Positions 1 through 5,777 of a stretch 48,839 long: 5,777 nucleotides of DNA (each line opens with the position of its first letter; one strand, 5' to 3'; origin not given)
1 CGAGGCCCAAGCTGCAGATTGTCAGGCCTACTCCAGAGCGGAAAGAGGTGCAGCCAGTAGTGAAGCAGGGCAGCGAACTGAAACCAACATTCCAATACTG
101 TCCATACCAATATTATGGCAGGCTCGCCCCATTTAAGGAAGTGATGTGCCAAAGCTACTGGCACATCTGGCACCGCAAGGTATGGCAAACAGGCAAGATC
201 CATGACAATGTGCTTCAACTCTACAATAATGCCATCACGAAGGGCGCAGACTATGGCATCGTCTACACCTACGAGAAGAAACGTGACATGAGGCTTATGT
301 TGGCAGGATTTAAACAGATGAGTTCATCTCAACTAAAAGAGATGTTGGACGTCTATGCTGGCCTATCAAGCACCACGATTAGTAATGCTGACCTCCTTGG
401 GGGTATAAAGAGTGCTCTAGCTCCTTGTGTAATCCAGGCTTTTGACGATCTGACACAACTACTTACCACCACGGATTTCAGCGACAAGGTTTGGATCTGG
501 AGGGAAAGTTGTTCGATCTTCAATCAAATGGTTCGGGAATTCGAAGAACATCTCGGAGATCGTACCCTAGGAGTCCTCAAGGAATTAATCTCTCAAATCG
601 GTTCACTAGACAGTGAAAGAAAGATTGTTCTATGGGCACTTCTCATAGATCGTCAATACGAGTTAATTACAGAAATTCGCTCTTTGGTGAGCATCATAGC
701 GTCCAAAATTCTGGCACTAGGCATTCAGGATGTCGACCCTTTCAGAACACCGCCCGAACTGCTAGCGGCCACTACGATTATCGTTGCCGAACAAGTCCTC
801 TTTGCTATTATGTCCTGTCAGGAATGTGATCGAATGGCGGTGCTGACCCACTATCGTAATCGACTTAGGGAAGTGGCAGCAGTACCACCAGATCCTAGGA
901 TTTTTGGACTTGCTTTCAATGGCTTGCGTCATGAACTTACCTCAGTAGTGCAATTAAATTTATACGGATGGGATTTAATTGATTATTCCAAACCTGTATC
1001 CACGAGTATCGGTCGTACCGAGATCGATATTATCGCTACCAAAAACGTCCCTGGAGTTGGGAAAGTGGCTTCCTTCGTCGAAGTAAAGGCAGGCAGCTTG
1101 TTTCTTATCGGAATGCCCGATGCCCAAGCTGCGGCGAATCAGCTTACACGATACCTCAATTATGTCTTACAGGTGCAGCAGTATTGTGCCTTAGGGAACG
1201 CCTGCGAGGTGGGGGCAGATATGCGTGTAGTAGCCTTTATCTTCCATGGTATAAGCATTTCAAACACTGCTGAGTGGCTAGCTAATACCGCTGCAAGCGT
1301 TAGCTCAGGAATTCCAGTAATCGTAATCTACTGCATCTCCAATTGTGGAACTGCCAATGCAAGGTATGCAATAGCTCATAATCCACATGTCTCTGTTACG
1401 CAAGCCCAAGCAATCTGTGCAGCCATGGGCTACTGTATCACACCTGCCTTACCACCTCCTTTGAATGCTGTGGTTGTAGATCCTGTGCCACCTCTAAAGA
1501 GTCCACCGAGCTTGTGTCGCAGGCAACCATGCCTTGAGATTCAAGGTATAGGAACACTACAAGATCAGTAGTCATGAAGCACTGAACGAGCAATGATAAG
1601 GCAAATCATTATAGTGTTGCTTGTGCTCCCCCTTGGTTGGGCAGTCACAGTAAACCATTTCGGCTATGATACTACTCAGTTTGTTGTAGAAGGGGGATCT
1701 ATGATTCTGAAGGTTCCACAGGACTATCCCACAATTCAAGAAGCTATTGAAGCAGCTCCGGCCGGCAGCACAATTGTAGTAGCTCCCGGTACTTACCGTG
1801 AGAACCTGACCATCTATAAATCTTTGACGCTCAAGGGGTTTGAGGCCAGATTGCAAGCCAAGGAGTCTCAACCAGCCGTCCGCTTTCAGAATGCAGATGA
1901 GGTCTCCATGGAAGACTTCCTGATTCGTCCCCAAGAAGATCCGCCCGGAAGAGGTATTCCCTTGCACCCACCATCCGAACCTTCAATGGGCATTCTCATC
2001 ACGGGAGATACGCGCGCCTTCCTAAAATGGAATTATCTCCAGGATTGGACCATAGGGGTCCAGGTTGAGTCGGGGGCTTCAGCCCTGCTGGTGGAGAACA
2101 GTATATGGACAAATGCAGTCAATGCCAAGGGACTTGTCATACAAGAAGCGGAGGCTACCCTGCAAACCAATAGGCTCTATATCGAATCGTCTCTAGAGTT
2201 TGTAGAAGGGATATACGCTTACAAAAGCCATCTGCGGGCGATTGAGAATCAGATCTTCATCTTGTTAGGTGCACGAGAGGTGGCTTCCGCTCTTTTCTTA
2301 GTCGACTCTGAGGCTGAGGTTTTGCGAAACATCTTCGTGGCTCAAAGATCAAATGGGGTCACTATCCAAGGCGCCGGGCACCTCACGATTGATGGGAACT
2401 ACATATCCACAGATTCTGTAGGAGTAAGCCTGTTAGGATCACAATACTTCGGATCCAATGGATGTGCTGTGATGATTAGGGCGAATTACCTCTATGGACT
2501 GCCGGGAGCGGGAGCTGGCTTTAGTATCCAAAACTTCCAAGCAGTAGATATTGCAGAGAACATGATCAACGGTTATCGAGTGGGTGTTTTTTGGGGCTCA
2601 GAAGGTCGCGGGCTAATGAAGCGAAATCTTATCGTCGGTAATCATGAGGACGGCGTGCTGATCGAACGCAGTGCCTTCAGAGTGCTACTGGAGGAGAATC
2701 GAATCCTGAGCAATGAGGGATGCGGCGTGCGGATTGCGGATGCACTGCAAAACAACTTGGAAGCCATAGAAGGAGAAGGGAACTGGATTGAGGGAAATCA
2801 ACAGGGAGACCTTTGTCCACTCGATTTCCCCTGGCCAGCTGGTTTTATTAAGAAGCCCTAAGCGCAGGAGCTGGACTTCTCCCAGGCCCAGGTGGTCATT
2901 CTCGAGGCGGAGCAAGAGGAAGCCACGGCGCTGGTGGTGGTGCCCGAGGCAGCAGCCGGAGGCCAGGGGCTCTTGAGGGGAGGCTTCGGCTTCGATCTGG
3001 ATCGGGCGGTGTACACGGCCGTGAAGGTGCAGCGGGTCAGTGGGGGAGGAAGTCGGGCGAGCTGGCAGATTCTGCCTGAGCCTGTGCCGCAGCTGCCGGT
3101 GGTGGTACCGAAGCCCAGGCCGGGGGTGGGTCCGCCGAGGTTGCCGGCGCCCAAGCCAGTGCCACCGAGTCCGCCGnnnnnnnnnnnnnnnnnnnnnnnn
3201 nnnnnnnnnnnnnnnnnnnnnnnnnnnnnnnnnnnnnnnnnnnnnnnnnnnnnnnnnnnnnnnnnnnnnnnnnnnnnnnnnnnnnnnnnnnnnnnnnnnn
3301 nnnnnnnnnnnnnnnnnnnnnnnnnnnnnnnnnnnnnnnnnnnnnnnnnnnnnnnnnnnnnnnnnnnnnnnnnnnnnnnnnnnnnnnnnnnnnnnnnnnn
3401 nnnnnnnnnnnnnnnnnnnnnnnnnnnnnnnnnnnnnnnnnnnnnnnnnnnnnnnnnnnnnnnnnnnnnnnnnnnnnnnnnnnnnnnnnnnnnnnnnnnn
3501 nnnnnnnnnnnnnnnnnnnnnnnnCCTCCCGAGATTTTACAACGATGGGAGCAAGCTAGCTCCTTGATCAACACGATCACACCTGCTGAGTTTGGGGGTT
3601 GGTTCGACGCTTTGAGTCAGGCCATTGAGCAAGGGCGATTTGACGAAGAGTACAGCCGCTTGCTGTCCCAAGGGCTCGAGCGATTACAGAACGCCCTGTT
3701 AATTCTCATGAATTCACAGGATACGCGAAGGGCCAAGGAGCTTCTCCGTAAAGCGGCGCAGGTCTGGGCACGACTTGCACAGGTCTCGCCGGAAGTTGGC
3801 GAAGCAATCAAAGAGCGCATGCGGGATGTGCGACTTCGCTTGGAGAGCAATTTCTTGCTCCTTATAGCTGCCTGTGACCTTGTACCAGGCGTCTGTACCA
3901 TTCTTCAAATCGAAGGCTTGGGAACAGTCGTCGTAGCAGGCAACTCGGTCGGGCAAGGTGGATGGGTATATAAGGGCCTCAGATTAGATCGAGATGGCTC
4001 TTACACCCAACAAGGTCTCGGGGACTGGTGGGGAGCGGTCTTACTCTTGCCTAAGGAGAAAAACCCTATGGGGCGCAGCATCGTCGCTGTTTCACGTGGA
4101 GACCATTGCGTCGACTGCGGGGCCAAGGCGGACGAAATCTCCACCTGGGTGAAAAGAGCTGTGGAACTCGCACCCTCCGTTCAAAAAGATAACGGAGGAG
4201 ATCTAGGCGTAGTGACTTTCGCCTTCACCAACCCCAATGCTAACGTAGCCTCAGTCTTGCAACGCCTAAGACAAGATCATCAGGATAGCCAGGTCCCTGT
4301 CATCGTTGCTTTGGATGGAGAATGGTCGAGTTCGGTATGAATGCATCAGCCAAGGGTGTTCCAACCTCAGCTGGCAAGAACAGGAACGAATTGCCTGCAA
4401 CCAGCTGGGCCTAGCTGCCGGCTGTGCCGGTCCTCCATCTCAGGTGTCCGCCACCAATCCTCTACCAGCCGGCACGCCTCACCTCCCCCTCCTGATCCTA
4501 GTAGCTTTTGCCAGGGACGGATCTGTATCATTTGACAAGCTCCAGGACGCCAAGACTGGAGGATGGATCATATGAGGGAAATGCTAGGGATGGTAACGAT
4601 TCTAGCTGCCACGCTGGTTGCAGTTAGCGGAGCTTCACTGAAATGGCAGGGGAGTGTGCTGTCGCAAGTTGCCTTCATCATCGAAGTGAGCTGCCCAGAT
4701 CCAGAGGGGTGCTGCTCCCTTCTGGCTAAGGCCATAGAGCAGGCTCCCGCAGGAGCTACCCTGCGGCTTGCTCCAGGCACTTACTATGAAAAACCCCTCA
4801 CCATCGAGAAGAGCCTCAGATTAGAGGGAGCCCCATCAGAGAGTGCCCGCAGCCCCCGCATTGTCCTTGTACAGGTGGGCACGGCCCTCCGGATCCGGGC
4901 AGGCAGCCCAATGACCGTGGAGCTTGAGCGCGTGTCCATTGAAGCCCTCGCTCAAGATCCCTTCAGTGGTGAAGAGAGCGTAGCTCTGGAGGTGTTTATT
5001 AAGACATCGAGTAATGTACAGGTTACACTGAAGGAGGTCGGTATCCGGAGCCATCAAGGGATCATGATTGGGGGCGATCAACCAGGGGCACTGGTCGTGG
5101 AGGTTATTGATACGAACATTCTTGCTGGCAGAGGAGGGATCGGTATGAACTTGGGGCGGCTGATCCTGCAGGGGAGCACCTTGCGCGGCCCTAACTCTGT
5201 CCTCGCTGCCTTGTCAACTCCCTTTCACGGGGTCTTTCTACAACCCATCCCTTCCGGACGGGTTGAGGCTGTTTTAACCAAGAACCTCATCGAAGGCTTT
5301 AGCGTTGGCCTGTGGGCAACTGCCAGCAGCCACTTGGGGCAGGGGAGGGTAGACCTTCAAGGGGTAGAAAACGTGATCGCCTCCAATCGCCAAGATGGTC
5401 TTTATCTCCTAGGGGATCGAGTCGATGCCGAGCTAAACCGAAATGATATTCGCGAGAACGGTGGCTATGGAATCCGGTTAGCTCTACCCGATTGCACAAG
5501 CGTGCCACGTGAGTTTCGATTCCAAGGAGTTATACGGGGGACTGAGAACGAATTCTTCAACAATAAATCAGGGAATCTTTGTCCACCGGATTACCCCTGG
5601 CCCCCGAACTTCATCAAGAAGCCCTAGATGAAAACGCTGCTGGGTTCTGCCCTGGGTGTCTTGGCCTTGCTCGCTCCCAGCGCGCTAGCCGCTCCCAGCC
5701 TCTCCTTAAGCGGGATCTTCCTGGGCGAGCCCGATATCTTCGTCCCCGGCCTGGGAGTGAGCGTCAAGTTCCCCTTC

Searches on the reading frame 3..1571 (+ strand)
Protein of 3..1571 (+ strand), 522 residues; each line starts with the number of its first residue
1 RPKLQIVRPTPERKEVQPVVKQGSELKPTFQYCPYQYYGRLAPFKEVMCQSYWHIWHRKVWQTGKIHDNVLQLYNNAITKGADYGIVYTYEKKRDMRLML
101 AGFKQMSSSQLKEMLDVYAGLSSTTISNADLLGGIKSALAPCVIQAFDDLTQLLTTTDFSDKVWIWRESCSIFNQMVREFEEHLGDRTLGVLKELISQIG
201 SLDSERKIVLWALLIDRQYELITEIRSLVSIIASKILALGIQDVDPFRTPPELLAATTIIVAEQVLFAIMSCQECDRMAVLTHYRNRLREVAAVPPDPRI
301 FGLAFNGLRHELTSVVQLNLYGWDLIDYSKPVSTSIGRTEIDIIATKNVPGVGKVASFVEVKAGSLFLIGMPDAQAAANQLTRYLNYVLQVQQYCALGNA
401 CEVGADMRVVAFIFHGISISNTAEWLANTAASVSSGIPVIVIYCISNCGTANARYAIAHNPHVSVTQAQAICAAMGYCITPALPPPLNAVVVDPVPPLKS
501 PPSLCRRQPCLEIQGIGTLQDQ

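Call 6: search_protein_families(library=pfam, proteins=[window:3-1571:+], max_evalue=1)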
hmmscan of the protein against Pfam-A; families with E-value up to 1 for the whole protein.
window:3-1571:+ (522 aa): 2 families
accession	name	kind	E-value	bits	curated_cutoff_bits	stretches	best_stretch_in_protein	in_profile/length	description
PF02021.23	UPF0102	-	0.074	13.9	23.6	1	339-383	26-61/80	Uncharacterised protein family UPF0102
PF01281.25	Ribosomal_L9_N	-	0.21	11.6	20.7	1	342-364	2-24/47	Ribosomal protein L9, N-terminal domain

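Call 7: search_protein_families(library=ncbifam, proteins=[window:3-1571:+], max_evalue=1)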
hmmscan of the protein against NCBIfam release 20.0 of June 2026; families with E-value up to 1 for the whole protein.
window:3-1571:+ (522 aa): 0 families

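Call 26: find_homologous_proteins(query=window:3-1571:+, max_evalue=0.001)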
Query window:3-1571:+: 8000 candidates shared short words with the query, none scored E <= 0.001.

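Call 94: search_protein_families(library=phrogs, proteins=[window:3-1571:+], max_evalue=0.01)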
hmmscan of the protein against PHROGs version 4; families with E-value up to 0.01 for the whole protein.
window:3-1571:+ (522 aa): 0 families

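Call 95: search_protein_families(library=padloc, proteins=[window:3-1571:+], max_evalue=0.01)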
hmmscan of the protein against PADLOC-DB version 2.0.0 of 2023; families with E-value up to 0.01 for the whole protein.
window:3-1571:+ (522 aa): 0 families

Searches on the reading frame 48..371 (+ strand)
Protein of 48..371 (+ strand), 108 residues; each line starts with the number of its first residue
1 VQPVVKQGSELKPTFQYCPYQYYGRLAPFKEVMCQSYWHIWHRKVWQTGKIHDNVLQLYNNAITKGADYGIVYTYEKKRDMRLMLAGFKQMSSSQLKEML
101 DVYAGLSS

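Call 18: find_homologous_proteins(query=A2, max_evalue=0.01)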
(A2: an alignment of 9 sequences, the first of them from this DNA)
Query A2 (9 sequences): 983 candidates shared short words with the query, none scored E <= 0.01.

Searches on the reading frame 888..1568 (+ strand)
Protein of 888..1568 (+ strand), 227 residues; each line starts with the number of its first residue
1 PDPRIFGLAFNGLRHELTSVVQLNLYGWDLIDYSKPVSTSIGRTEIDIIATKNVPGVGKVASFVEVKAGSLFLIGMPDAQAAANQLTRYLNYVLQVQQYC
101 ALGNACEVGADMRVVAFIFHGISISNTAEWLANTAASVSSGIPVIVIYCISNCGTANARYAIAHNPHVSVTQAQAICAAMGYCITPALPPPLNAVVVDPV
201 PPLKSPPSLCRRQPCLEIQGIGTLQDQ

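Call 59: search_solved_structures(query=A8, max_evalue=10, show_alignments=2)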
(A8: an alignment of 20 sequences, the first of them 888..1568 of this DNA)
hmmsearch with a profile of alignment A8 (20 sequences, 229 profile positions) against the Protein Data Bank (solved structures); distinct sequences matched with E-value up to 10: 3.
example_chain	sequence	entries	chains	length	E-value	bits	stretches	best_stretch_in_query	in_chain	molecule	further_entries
8fg6_B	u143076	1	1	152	0.65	13.1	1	80-145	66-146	C104.1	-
4r86_A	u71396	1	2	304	0.68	13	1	71-126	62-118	RND family aminoglycoside/multidrug efflux pump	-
4mk6_A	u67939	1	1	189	1.6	11.8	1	77-136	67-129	Probable Dihydroxyacetone Kinase Regulator DHSK_reg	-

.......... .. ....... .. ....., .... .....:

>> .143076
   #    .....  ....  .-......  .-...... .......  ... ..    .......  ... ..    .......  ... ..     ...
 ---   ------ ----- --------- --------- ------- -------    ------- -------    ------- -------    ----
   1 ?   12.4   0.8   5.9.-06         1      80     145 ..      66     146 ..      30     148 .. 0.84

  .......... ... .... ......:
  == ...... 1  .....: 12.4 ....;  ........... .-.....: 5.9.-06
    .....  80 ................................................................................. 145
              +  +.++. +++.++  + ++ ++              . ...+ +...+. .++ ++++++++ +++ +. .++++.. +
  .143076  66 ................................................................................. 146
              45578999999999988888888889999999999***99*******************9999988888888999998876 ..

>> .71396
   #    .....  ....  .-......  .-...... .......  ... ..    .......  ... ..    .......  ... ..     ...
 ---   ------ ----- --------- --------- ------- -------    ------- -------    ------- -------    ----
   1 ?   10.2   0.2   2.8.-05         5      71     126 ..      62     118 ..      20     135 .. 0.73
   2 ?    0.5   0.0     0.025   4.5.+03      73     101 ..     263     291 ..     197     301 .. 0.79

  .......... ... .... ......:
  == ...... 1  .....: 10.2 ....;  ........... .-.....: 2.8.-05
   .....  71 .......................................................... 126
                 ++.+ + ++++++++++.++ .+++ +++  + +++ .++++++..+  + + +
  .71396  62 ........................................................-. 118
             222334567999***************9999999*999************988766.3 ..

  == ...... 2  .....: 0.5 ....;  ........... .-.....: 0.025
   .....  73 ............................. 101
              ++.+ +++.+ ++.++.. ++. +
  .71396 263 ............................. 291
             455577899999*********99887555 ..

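Call 63: predict_structure(alignment_id=A8)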
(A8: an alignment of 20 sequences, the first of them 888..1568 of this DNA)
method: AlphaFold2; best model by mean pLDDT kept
length: 227 residues; sequences in the alignment: 20
mean_pLDDT: 79.4   pTM: 0.74
mean pLDDT of the five models: 79.4, 78.9, 77.5, 76.2, 71.6
residues with pLDDT >= 90: 89; 70-90: 76; 50-70: 39; < 50: 23
segments of 3 or more residues with pLDDT < 50: 70-75, 216-227
pLDDT, mean of each block of 10 residues (from residue 1): 77 90 97 83 86 97 83 50 78 89 72 94 80 89 93 88 96 96 72 55 63 49 37
secondary structure, 60 per line:
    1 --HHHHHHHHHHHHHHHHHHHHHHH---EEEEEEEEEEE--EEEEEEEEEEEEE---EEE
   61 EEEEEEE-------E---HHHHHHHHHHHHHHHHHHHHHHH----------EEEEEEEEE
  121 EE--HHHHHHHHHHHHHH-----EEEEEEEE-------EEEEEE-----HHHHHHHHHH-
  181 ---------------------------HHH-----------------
elements in order: H3-25 E29-39 E42-54 E58-67 H79-101 E112-122 H125-138 E144-151 E159-164 H170-179

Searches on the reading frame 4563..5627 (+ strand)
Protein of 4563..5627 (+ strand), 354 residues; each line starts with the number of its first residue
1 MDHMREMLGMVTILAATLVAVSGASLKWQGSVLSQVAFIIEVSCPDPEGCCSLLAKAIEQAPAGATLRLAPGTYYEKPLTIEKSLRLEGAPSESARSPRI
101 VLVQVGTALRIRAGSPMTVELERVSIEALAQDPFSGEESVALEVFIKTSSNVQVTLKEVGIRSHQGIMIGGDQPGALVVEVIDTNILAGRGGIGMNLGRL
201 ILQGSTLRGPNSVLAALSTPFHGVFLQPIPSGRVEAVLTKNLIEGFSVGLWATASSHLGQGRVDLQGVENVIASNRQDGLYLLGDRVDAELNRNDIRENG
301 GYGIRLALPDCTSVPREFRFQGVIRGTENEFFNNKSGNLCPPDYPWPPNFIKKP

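Call 6: search_protein_families(library=pfam, proteins=[window:4563-5627:+], max_evalue=1)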
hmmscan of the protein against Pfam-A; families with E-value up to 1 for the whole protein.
window:4563-5627:+ (354 aa): 3 families
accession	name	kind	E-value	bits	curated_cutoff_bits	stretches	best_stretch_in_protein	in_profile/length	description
PF13229.12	Beta_helix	-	0.0029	17.7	25.9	1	238-305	82-143/158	Right handed beta helix region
PF05048.19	NosD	-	0.1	12.4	23.6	1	239-306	74-133/212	Periplasmic copper-binding protein (NosD)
PF07602.17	DUF1565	-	0.16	11.7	20.3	1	54-96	18-65/257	Protein of unknown function (DUF1565)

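Call 7: search_protein_families(library=ncbifam, proteins=[window:4563-5627:+], max_evalue=1)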
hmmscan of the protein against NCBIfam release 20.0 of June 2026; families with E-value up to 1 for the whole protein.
window:4563-5627:+ (354 aa): 3 families
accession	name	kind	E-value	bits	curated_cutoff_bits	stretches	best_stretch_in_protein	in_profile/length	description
TIGR04247.1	NosD_copper_fam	subfamily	3.7e-06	25.8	300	1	54-143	1-81/377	nitrous oxide reductase family maturation protein NosD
NF051860.1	PolglcturonPglAAgro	equivalog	0.032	12.9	600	1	53-88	109-144/502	polygalacturonase PglA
NF010472.0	PRK13897.1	equivalog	0.047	12.2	728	1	152-200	128-176/657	type IV secretion system component VirD4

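Call 94: search_protein_families(library=phrogs, proteins=[window:4563-5627:+], max_evalue=0.01)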
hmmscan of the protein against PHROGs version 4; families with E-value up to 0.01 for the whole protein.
window:4563-5627:+ (354 aa): 0 families

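Call 95: search_protein_families(library=padloc, proteins=[window:4563-5627:+], max_evalue=0.01)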
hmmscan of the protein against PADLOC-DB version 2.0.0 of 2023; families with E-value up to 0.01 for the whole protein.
window:4563-5627:+ (354 aa): 0 families
